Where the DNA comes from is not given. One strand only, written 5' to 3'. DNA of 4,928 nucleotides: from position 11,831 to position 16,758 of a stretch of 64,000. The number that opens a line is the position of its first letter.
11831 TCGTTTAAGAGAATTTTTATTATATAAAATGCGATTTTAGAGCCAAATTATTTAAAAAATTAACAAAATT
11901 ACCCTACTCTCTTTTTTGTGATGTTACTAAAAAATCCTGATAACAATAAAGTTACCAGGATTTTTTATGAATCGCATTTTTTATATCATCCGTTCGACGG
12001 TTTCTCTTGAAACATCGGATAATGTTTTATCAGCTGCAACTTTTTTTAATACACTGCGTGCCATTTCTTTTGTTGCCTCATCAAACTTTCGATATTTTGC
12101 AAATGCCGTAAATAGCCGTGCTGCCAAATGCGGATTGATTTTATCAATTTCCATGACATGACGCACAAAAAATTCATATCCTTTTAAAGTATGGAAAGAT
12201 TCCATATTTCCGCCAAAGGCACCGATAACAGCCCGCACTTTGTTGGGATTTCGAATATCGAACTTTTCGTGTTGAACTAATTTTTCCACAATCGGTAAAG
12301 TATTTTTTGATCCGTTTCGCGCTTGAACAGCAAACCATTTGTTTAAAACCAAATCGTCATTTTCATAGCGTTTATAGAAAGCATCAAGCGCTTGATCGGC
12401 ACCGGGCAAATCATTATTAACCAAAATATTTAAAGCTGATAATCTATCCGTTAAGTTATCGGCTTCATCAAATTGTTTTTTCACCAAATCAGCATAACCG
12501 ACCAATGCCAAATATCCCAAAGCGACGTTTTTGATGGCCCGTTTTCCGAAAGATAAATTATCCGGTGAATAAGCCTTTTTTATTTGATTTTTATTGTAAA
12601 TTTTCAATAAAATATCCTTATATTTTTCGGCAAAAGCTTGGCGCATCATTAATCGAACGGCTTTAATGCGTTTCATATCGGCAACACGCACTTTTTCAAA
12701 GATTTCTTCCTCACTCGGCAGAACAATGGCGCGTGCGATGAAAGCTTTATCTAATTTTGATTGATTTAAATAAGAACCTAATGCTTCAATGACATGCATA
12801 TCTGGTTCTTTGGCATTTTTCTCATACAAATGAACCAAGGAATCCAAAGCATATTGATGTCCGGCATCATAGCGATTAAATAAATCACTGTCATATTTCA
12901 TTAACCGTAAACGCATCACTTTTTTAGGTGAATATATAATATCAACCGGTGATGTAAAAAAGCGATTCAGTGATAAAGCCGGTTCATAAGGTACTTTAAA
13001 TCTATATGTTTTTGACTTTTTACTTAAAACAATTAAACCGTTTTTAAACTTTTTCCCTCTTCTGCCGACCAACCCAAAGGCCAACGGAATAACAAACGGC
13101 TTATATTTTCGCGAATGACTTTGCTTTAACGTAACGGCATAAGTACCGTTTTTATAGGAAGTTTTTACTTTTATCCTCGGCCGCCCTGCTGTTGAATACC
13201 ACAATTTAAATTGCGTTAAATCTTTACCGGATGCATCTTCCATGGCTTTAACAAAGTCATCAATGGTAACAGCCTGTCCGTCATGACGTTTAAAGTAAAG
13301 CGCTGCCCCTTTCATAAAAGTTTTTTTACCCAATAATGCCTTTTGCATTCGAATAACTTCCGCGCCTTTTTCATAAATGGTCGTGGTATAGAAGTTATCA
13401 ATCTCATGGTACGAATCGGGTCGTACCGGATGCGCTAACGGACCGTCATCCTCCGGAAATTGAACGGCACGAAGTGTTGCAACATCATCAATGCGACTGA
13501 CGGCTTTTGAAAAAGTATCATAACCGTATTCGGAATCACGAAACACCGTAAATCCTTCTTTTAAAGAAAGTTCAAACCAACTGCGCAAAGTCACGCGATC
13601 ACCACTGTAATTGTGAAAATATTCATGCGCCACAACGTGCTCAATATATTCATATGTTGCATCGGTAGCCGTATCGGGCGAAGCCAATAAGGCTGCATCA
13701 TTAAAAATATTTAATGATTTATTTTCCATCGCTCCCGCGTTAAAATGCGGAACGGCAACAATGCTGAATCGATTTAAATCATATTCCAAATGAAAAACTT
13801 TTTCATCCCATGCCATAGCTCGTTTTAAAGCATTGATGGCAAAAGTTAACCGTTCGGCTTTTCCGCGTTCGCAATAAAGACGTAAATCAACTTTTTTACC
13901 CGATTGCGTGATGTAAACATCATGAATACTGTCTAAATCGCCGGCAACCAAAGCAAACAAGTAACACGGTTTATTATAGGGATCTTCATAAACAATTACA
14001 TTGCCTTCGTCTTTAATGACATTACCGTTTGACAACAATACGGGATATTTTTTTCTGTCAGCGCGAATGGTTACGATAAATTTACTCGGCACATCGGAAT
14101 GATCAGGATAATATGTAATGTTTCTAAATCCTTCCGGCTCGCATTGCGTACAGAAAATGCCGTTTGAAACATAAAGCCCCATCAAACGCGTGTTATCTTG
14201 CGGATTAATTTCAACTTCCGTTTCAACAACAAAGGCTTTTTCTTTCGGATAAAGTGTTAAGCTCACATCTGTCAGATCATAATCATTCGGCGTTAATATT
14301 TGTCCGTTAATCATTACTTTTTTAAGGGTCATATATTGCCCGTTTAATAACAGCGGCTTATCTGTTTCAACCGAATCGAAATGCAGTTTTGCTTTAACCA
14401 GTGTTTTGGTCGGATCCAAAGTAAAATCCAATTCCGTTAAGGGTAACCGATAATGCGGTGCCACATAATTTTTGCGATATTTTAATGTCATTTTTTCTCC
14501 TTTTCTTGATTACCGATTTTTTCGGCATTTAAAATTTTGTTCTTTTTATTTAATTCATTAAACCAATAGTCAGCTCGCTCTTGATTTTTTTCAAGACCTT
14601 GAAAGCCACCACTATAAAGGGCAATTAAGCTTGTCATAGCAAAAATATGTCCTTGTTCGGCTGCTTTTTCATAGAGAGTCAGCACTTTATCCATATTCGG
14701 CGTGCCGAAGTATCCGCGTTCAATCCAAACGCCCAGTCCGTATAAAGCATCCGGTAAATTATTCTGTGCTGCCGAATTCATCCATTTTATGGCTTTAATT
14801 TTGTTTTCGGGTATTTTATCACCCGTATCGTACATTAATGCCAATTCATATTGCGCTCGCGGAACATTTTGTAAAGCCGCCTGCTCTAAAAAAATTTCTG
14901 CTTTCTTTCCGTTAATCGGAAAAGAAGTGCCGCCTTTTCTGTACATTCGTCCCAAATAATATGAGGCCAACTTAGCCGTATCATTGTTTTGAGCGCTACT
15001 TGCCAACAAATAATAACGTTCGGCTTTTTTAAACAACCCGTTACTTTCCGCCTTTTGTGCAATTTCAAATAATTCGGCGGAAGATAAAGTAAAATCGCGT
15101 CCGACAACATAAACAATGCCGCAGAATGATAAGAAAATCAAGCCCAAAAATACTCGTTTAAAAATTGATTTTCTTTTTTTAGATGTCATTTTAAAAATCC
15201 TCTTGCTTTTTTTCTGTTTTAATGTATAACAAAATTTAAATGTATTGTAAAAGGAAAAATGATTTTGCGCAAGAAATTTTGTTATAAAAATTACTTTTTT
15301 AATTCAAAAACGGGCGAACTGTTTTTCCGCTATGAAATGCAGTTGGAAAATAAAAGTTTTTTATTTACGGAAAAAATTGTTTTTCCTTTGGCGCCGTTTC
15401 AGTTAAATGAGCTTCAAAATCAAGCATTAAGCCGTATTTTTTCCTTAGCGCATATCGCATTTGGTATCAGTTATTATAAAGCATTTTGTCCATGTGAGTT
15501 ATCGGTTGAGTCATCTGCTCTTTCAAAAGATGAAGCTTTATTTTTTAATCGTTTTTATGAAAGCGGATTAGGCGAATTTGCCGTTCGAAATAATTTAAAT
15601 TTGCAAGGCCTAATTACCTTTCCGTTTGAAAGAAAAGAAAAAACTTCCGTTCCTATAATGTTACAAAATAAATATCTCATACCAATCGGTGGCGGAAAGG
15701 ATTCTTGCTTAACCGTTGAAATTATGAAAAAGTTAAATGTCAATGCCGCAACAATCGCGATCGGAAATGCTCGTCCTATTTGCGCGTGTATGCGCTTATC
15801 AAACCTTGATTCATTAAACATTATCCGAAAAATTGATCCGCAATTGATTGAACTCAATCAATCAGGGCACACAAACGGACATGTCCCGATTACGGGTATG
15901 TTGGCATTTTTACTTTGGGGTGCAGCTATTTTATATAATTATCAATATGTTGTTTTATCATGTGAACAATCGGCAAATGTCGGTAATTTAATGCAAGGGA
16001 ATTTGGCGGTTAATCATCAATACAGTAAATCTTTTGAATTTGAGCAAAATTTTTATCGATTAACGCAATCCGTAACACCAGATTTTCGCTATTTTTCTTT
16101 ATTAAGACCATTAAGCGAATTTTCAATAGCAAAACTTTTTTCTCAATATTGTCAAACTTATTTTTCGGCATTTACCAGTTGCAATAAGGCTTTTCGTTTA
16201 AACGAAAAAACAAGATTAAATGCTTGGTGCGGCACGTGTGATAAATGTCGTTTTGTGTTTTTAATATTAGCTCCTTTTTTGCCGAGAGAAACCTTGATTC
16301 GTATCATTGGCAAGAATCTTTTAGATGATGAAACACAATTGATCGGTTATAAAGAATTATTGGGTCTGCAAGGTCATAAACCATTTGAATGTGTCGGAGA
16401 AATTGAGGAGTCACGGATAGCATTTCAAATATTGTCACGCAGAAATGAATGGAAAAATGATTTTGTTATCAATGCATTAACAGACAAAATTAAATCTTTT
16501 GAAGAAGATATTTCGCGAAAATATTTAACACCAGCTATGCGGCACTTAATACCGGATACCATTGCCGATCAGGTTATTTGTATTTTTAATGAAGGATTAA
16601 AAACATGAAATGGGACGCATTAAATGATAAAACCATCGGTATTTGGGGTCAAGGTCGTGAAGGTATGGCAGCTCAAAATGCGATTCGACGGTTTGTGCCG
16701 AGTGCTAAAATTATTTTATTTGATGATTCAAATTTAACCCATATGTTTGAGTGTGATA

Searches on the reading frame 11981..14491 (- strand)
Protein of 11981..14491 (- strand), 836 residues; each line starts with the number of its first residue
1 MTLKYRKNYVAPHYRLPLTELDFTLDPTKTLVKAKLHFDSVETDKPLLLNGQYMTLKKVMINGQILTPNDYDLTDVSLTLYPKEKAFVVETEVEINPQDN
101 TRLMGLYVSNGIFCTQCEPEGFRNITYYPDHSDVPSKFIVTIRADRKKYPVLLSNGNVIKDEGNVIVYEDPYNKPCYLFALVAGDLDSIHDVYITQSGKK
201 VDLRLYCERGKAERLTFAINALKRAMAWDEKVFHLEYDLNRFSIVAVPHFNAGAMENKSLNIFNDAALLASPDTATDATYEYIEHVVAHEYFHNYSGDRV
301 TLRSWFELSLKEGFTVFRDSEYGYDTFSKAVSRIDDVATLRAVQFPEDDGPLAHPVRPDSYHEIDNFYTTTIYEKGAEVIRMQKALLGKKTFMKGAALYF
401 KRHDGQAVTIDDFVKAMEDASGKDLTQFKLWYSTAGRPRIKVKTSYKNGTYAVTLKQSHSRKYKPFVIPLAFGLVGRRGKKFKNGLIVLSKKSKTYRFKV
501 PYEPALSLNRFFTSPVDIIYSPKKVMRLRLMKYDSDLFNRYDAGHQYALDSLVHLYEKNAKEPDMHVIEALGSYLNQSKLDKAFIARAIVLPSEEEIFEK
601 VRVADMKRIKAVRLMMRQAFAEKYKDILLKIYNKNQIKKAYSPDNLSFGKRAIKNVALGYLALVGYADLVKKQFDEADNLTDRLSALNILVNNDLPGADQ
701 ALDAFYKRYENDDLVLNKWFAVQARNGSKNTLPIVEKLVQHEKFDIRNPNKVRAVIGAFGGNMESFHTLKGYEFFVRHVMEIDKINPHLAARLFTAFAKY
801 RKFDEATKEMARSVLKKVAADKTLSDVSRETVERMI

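Call 30: search_protein_families(library=pfam, proteins=[window:11981-14491:-], max_evalue=0.00001)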
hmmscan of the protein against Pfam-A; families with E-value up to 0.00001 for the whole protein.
window:11981-14491:- (836 aa): 4 families
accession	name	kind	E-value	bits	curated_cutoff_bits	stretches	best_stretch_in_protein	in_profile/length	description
PF17432.8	DUF3458_C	-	2.6e-96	323.2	24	1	528-835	5-318/320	Domain of unknown function (DUF3458_C) ARM repeats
PF01433.26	Peptidase_M1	-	3.8e-52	177.5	27.7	1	217-428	1-214/218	Peptidase family M1 domain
PF11940.14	DUF3458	-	1.9e-13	51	28.6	1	436-520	1-94/95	Domain of unknown function (DUF3458) Ig-like fold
PF17900.6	Peptidase_M1_N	-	7e-09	36.5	25.8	1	21-178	7-186/186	Peptidase M1 N-terminal domain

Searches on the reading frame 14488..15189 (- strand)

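Call 30: search_protein_families(library=pfam, proteins=[window:14488-15189:-], max_evalue=0.00001)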
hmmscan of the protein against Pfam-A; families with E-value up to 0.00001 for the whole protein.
window:14488-15189:- (233 aa): 1 family
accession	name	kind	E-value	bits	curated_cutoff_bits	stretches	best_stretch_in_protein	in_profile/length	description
PF08238.18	Sel1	-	1.9e-21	76.2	30.7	1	110-144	1-35/36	Sel1 repeat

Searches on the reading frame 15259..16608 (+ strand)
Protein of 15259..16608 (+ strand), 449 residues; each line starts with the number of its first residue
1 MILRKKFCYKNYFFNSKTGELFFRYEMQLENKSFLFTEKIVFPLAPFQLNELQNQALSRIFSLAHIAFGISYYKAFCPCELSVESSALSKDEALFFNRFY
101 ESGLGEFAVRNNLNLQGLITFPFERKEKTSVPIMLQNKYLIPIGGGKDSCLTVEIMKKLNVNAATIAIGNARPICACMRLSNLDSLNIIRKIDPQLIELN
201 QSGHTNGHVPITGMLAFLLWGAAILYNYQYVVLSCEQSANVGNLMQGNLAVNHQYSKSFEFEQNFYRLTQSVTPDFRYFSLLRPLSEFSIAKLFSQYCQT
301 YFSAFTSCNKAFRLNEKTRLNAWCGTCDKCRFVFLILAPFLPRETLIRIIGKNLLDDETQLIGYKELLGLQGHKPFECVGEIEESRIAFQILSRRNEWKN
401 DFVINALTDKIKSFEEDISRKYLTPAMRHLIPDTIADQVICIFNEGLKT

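Call 30: search_protein_families(library=pfam, proteins=[window:15259-16608:+], max_evalue=0.00001)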
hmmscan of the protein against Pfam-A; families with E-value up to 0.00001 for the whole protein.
window:15259-16608:+ (449 aa): 0 families

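Call 34: search_protein_families(library=ncbifam, proteins=[window:15259-16608:+], max_evalue=0.001)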
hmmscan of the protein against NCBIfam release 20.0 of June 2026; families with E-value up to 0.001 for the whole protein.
window:15259-16608:+ (449 aa): 1 family
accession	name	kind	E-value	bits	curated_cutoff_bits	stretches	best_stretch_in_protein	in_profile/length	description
NF041275.1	MurL_Xanthmoales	equivalog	8.7e-127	423.3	700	1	5-439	8-443/447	UDP-N-acetyl-alpha-D-muramoyl-L-alanyl-L-glutamate epimerase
